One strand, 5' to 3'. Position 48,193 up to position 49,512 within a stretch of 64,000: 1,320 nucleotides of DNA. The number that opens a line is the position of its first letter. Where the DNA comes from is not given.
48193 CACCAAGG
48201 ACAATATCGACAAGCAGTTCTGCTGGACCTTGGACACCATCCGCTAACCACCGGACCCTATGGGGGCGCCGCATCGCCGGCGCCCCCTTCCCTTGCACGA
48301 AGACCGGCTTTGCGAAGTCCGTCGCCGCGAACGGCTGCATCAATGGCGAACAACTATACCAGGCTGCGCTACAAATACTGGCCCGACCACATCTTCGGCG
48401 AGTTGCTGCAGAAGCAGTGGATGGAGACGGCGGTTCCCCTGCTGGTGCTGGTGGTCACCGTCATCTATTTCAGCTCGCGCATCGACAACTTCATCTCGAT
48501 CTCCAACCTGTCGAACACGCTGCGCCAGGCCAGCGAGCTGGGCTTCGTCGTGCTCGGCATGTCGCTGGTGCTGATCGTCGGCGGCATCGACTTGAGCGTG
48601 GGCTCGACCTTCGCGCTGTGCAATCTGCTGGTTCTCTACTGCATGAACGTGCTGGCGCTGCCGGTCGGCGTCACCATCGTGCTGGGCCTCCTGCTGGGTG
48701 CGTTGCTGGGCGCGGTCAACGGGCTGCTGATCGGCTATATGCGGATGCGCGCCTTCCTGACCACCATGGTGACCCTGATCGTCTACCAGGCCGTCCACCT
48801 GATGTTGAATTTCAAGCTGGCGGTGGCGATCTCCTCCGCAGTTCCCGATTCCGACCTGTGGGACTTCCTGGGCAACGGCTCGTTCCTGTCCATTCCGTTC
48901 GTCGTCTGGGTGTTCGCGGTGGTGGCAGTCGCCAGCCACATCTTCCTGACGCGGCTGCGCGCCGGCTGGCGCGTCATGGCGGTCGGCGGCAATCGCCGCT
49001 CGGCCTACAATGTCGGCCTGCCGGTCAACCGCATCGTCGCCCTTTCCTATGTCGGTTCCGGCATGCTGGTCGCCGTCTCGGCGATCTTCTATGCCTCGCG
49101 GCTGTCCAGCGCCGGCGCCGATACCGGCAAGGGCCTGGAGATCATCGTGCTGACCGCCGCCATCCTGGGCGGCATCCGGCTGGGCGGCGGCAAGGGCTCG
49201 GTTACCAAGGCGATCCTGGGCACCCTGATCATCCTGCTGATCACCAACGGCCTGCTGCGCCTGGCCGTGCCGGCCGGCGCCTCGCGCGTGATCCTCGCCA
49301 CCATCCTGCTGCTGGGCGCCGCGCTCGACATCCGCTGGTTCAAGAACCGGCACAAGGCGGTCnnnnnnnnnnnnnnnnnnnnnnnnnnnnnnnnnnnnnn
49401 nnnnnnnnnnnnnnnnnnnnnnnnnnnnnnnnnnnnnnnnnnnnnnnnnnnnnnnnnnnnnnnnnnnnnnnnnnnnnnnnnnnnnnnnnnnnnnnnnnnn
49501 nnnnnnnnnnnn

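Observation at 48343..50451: In-frame fusion of an ABC permease to a strictosidine-synthase-like six-bladed propeller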

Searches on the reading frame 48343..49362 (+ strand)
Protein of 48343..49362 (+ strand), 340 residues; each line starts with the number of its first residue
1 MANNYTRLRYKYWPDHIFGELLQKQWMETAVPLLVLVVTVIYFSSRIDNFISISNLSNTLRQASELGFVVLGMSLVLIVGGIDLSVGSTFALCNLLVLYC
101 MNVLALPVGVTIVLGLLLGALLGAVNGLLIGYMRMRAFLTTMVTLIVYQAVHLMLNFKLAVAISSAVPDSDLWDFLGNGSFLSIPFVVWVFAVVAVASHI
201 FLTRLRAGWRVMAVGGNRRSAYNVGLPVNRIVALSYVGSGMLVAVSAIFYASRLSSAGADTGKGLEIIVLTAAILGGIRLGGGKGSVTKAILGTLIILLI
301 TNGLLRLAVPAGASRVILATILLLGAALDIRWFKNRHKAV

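Call 79: search_solved_structures(query=window:48343-49362:+, max_evalue=10, show_alignments=1)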
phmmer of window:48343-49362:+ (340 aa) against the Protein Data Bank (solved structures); distinct sequences matched with E-value up to 10: 0.
